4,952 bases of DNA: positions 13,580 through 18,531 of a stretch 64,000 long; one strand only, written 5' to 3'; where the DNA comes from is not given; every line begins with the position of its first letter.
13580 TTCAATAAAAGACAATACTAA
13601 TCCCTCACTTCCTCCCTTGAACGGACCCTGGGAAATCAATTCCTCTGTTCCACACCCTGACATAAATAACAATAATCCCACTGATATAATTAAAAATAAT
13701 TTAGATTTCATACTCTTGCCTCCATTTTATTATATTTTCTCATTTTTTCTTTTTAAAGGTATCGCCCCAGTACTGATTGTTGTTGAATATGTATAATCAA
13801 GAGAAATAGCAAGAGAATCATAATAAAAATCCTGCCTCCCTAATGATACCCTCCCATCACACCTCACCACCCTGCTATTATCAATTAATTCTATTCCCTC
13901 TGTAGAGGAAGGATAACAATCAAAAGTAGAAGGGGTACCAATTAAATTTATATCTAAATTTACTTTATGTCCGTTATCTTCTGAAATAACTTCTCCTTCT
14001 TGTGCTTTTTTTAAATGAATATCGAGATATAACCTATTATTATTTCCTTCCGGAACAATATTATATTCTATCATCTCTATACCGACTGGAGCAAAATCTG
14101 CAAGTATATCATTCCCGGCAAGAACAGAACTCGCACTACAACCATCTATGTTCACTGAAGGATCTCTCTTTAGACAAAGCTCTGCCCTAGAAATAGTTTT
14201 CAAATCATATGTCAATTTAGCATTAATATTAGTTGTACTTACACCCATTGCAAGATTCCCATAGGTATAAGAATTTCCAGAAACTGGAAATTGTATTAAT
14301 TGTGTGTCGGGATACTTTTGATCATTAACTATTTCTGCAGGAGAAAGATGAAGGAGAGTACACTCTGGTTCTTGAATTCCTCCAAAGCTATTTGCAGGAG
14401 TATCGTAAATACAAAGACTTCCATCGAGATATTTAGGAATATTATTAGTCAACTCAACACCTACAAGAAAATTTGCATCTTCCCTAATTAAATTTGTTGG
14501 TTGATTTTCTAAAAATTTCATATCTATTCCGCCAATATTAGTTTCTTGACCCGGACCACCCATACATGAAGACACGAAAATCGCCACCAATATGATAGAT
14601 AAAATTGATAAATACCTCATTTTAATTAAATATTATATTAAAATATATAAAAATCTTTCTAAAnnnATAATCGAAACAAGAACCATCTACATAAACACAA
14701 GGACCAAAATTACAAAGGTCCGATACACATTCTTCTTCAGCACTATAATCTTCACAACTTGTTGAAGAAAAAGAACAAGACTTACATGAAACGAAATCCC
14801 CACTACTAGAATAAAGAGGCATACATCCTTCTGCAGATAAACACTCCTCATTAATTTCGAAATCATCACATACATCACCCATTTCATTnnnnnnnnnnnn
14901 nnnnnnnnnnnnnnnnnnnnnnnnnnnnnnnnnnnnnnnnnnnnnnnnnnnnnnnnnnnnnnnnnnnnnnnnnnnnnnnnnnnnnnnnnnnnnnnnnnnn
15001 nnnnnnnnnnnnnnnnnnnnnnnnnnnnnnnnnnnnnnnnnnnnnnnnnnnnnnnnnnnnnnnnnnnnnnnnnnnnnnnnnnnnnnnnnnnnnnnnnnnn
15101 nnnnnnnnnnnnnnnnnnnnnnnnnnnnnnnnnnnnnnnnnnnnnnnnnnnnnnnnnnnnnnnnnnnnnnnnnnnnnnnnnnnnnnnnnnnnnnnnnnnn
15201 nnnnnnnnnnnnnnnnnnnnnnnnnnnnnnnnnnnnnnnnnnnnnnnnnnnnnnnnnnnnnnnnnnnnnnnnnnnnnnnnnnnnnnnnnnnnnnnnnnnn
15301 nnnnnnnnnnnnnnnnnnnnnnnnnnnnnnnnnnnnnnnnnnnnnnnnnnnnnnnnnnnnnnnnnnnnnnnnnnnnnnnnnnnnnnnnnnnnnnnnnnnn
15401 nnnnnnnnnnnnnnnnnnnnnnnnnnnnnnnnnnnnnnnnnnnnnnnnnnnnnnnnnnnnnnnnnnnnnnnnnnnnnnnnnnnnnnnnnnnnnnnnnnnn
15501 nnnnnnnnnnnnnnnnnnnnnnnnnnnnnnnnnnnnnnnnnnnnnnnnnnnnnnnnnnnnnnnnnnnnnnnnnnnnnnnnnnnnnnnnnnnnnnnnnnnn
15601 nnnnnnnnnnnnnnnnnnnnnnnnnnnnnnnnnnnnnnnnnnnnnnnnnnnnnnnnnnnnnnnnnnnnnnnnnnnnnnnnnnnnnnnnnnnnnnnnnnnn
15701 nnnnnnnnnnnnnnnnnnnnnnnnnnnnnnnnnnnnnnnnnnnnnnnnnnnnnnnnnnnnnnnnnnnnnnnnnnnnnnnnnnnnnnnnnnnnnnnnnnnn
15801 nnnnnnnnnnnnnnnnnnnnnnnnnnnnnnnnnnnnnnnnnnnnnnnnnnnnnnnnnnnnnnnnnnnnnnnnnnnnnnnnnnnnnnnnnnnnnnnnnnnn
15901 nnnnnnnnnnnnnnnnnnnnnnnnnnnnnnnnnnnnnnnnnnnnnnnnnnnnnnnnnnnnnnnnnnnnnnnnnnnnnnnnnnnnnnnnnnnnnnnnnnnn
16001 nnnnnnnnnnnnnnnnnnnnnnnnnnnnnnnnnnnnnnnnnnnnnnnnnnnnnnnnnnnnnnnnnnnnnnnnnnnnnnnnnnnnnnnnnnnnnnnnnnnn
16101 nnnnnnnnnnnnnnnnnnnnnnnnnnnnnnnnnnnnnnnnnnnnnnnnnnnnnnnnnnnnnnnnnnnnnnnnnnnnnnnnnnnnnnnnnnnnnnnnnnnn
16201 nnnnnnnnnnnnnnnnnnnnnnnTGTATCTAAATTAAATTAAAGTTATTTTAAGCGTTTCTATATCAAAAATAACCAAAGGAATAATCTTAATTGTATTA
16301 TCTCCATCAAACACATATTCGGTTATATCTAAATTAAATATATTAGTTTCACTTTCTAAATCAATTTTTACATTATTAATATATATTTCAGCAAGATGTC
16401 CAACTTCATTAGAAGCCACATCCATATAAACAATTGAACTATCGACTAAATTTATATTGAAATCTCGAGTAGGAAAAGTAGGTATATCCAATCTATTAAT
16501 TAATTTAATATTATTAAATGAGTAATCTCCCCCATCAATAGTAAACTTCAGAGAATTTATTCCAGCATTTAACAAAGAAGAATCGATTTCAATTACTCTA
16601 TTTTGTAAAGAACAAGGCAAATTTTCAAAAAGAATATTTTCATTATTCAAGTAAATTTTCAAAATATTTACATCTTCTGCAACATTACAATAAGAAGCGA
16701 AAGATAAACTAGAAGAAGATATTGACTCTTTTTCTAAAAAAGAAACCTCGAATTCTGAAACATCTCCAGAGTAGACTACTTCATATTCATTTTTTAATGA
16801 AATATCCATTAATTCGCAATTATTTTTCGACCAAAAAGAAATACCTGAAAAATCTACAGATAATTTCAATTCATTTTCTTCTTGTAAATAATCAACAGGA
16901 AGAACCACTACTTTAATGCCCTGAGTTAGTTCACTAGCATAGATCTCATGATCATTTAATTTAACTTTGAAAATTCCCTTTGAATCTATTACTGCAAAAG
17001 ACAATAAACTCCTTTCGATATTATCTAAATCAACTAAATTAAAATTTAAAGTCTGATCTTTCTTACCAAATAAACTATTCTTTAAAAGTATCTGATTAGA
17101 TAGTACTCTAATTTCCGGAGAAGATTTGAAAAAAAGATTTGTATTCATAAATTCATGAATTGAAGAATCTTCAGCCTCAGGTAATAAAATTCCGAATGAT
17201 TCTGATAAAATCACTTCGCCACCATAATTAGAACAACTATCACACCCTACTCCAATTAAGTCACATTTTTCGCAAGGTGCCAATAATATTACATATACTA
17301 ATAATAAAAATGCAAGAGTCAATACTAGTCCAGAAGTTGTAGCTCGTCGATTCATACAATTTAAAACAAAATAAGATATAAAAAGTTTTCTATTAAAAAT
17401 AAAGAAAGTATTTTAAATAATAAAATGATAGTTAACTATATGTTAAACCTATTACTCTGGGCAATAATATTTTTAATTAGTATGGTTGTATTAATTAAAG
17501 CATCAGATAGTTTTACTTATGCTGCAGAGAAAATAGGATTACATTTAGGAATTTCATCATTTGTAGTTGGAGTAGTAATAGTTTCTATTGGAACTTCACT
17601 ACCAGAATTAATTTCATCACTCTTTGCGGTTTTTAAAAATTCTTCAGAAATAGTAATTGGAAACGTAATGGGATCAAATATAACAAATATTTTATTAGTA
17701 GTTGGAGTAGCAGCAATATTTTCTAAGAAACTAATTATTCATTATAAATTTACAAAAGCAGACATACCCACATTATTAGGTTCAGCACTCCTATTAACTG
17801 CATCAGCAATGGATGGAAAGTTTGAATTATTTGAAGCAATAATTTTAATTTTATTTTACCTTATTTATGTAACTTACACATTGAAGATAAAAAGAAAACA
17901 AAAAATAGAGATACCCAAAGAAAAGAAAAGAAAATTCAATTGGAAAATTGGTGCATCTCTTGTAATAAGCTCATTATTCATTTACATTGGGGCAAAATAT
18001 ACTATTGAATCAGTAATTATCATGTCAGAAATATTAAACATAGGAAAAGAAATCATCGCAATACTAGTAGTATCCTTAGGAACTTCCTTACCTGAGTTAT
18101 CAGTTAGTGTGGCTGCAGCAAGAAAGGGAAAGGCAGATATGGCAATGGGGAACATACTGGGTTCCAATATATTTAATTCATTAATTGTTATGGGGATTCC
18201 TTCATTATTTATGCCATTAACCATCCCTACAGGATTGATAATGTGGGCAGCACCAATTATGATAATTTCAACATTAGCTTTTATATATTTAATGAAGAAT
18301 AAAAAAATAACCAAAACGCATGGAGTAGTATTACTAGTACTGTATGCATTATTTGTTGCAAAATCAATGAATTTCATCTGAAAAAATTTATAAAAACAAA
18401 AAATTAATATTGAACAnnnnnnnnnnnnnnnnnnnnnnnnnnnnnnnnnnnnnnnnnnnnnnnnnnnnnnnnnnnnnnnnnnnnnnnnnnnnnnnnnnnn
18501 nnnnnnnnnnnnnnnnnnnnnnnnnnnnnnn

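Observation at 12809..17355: Four-gene block of secreted or lipid-anchored surface proteins.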

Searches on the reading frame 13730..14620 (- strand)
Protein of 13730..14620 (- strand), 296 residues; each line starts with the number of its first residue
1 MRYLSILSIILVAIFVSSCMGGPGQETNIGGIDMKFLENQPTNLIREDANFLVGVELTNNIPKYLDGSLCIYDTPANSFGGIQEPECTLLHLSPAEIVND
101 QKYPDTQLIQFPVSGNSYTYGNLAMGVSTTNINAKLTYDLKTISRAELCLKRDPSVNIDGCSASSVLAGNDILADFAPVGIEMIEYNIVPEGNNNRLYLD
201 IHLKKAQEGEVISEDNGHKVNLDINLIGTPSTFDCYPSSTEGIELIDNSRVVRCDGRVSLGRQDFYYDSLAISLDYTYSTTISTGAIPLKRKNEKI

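Call 4: search_protein_families(library=pfam, proteins=[window:13730-14620:-], max_evalue=1)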
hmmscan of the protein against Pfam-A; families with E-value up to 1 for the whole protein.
window:13730-14620:- (296 aa): 0 families

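Call 47: search_solved_structures(query=A3, max_evalue=1)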
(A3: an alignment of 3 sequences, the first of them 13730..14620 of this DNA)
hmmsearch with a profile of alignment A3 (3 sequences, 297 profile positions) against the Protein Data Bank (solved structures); distinct sequences matched with E-value up to 1: 5.
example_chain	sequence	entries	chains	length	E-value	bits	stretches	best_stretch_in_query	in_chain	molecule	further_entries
7d0j_H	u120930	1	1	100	0.097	14.9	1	77-165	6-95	Photosystem I reaction center subunit VI, chloroplastic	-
7dz7_H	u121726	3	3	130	0.17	14.1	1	77-164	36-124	Photosystem I reaction center subunit VI, chloroplastic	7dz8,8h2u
6ijo_H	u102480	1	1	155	0.28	13.4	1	77-164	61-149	PsaH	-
8ck2_A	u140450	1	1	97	0.49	12.6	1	227-281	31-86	Mucin-2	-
6tm6_A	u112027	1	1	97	0.58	12.3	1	227-281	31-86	Mucin-2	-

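Call 48: search_protein_families(library=ncbifam, proteins=[window:13730-14620:-], max_evalue=0.1)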
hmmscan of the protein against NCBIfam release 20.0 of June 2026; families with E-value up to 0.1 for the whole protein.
window:13730-14620:- (296 aa): 0 families

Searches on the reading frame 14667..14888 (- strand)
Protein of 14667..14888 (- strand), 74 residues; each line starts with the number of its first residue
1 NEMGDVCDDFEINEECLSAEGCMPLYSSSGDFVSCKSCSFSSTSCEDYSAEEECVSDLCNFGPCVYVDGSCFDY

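Call 93: search_protein_families(library=pfam, proteins=[window:14667-14888:-], max_evalue=1)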
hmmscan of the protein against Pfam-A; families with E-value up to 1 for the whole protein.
seq(74 aa): 1 family
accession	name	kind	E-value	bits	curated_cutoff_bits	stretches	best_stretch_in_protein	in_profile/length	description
PF01508.21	Paramecium_SA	-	0.0044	17.9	21.2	1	35-73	20-58/62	Paramecium surface antigen domain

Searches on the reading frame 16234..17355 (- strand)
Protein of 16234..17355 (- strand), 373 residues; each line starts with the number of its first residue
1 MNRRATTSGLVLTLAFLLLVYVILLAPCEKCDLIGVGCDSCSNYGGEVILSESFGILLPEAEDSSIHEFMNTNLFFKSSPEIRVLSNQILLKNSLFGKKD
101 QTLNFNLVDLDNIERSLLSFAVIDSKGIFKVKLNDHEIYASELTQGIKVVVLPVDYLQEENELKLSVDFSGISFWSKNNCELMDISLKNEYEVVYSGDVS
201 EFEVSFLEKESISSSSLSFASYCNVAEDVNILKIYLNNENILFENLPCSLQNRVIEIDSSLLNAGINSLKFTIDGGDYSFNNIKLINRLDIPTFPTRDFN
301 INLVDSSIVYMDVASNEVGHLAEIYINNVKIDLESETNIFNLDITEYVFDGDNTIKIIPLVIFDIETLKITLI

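Call 4: search_protein_families(library=pfam, proteins=[window:16234-17355:-], max_evalue=1)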
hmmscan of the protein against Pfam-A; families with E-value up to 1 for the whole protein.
window:16234-17355:- (373 aa): 1 family
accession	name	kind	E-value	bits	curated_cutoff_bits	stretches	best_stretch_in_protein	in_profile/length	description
PF02837.24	Glyco_hydro_2_N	-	0.027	14.8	28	1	313-358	86-132/169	Glycosyl hydrolases family 2, sugar binding domain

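Call 16: find_homologous_proteins(query=window:16234-17355:-)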
Query window:16234-17355:- (373 aa): 2 proteins with E <= 0.001 among 6231 candidates.
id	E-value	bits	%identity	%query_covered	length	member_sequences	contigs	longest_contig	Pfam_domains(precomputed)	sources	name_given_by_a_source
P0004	3.3e-200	683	83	100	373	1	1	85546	-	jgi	jgi:hypothetical protein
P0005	2.7e-37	147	31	97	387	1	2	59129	-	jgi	-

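Call 18: find_encoding_contigs(protein=P0005, flank=10000, max_places=3)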
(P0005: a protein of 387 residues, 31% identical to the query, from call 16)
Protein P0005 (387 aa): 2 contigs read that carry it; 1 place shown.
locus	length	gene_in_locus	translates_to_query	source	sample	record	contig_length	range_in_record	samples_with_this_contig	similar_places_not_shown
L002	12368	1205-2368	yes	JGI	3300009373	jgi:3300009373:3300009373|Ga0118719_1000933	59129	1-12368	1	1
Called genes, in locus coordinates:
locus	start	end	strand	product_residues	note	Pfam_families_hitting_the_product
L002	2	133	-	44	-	?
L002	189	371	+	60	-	-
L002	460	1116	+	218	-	-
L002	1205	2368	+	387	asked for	-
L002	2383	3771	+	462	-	-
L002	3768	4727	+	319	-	-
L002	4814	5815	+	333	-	-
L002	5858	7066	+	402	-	PF27218:MJ0043_C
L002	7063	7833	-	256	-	PF09754:PAC2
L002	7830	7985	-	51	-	PF04135:Nop10p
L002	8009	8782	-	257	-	PF00575:S1, PF07541:EIF_2_alpha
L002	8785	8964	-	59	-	PF01667:Ribosomal_S27e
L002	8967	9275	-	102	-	PF00935:Ribosomal_L44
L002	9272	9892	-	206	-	PF22090:Gins51_C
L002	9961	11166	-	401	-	PF01676:Metalloenzyme, PF10143:PhosphMutase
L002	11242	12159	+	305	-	PF01142:TruD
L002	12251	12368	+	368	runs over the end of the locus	-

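Call 45: search_solved_structures(query=A5, max_evalue=1)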
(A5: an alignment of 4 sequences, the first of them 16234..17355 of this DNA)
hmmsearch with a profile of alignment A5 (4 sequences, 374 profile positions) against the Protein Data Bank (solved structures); distinct sequences matched with E-value up to 1: 9.
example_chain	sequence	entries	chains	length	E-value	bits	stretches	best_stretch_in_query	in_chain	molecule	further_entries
9nfe_A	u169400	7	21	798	0.037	16.1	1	312-361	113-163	Glycoside hydrolase family 2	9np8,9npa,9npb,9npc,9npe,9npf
9np9_A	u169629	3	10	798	0.037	16.1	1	312-361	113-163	Glycoside hydrolase family 2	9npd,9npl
9npn_A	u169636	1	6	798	0.037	16.1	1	312-361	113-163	Glycoside hydrolase family 2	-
6ddt_A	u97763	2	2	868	0.25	13.4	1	279-355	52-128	Beta-mannosidase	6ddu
6u7j_A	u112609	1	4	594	0.53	12.3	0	312-370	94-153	Beta-glucuronidase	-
6b6l_A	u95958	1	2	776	0.62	12.1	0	300-358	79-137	Glycosyl hydrolase family 2, sugar binding domain protein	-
7rsk_A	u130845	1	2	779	0.62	12.1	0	300-358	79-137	Glycosyl hydrolase family 2, sugar binding domain protein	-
4cu6_A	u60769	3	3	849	0.97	11.5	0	300-355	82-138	BETA-GALACTOSIDASE | GLYCOSIDE HYDROLASE 2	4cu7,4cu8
4cuc_A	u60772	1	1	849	0.97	11.5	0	300-355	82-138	BETA-GALACTOSIDASE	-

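Call 48: search_protein_families(library=ncbifam, proteins=[window:16234-17355:-, L002:1205-2368:+, L002:2383-3771:+, L002:3768-4727:+, L002:4814-5815:+], max_evalue=0.1)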
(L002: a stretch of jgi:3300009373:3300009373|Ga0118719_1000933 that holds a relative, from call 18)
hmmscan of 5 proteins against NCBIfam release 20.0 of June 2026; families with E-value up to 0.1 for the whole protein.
window:16234-17355:- (373 aa): 1 family
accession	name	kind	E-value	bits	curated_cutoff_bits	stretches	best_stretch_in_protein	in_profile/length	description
NF045579.1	rhamnoside_JR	domain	0.048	13.8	50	0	316-357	66-106/123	glycosylhydrolase-like jelly roll fold domain-containing protein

L002:1205-2368:+ (387 aa): 1 family
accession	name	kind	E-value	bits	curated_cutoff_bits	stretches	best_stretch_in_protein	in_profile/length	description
NF045579.1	rhamnoside_JR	domain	0.016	15.4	50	1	327-373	67-110/123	glycosylhydrolase-like jelly roll fold domain-containing protein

L002:2383-3771:+ (462 aa): 0 families

L002:3768-4727:+ (319 aa): 1 family
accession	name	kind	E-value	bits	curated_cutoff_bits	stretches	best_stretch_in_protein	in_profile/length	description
NF033141.0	blaZ_gen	exception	0.025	13.8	500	0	4-25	2-23/281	BlaZ-like penicillin-hydrolyzing class A beta-lactamase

L002:4814-5815:+ (333 aa): 0 families

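Call 82: search_protein_families(library=pfam, alignment_id=A9, max_evalue=1)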
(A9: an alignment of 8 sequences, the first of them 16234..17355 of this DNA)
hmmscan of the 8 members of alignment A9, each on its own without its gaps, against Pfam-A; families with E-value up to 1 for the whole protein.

A. member 1, window:16234-17355:- (373 aa): 1 family
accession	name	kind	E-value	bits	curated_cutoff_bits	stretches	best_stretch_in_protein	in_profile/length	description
PF02837.24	Glyco_hydro_2_N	-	0.027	14.8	28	1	313-358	86-132/169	Glycosyl hydrolases family 2, sugar binding domain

B. families by the number of members that match (of 8 scanned): 13 families
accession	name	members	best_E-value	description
PF03170.19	BcsB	2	0.002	Bacterial cellulose synthase subunit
PF02837.24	Glyco_hydro_2_N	2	0.027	Glycosyl hydrolases family 2, sugar binding domain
PF14683.12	CBM-like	1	0.012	Polysaccharide lyase family 4, domain III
PF22666.2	Glyco_hydro_2_N2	1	0.016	Glycosyl hydrolase 2 galactose-binding domain-like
PF08789.15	PBCV_basic_adap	1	0.033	PBCV-specific basic adaptor domain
PF18040.7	BPA_C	1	0.058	beta porphyranase A C-terminal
PF05050.19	Methyltransf_21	1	0.075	Methyltransferase FkbM domain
PF20405.4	DUF6695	1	0.08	DUF6695 C-terminal domain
PF05481.17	Myco_19_kDa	1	0.082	Mycobacterium 19 kDa lipoprotein antigen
PF22820.2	TcaA_3rd_4th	1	0.084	TcaA protein 3rd/4th domain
PF11824.13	DUF3344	1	0.12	Protein of unknown function (DUF3344)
PF18316.7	S-l_SbsC_C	1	0.15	S-layer protein SbsC C-terminal domain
PF09204.15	Colicin_immun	1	0.74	Bacterial self-protective colicin-like immunity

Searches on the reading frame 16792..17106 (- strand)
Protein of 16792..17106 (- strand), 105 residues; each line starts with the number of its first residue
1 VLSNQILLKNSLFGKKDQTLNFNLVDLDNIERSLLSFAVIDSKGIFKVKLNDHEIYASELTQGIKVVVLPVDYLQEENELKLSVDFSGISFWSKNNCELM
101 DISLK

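Call 97: search_solved_structures(query=A11, max_evalue=1, show_alignments=2)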
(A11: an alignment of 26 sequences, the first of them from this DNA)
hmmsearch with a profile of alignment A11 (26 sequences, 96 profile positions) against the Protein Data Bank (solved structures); distinct sequences matched with E-value up to 1: 14.
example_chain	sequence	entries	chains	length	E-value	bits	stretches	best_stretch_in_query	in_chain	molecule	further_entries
3zm8_A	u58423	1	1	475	0.0086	19.6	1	10-93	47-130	GH26 ENDO-BETA-1,4-MANNANASE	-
4qb1_A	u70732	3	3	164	0.017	18.7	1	24-81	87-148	Xyn30D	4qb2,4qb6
4qaw_A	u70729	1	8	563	0.13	15.8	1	25-81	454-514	Xyn30D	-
6u7j_A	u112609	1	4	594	0.13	15.8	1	30-81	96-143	Beta-glucuronidase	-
5n6u_A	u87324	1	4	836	0.37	14.4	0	21-81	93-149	Beta-mannosidase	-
6d8k_A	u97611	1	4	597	0.53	13.9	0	38-82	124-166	Glycosyl hydrolase family 2, sugar binding domain protein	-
9nfe_A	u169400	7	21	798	0.64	13.6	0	35-82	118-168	Glycoside hydrolase family 2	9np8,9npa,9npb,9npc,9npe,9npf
9np9_A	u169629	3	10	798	0.64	13.6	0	35-82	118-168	Glycoside hydrolase family 2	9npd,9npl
9npn_A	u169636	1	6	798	0.65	13.6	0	35-82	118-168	Glycoside hydrolase family 2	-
4uid_A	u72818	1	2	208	0.79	13.3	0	26-91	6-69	SURFACE LAYER PROTEIN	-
6bo6_A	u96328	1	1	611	0.79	13.3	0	32-82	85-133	Glycoside Hydrolase Family 2 candidate b-glucuronidase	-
6d4o_A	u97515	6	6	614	0.8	13.3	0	32-82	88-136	Beta-glucuronidase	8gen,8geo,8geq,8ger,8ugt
6bjq_A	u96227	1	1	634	0.87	13.2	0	32-82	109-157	Glycoside Hydrolase Family 2 candidate b-glucuronidase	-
6bjw_A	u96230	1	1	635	0.87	13.2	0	32-82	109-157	Glycoside Hydrolase Family 2 candidate b-glucuronidase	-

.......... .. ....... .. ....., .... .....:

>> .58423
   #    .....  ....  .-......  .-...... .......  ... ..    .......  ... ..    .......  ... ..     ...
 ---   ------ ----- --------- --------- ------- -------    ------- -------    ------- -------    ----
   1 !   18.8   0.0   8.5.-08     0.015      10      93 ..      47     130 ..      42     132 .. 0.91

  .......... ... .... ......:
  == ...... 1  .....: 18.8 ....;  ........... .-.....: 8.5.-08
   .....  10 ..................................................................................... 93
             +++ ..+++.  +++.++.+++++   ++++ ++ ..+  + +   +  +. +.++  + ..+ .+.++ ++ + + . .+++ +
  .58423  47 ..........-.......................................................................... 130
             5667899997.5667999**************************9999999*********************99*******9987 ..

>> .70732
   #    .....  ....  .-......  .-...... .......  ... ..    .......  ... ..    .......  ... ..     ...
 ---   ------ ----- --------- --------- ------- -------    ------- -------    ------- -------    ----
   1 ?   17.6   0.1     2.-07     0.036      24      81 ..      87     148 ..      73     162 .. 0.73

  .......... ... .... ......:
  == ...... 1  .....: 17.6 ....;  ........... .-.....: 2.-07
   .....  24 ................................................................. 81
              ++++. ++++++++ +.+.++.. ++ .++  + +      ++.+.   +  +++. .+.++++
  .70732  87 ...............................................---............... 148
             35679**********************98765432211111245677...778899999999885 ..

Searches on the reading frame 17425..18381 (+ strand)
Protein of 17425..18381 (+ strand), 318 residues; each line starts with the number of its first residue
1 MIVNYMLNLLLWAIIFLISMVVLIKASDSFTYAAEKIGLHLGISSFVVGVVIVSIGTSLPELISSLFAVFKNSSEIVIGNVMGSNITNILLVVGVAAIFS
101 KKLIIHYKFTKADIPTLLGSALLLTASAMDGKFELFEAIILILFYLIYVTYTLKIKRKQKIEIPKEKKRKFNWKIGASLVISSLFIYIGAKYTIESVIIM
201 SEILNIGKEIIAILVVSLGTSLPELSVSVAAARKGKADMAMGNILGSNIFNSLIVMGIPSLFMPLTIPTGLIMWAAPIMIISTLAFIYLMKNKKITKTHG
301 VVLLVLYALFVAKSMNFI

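Call 4: search_protein_families(library=pfam, proteins=[window:17425-18381:+], max_evalue=1)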
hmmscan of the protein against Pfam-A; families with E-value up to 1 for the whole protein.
window:17425-18381:+ (318 aa): 1 family
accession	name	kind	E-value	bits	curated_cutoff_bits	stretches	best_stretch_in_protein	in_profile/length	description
PF01699.29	Na_Ca_ex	-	4e-60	202.6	24.9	2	13-153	3-150/151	Sodium/calcium exchanger protein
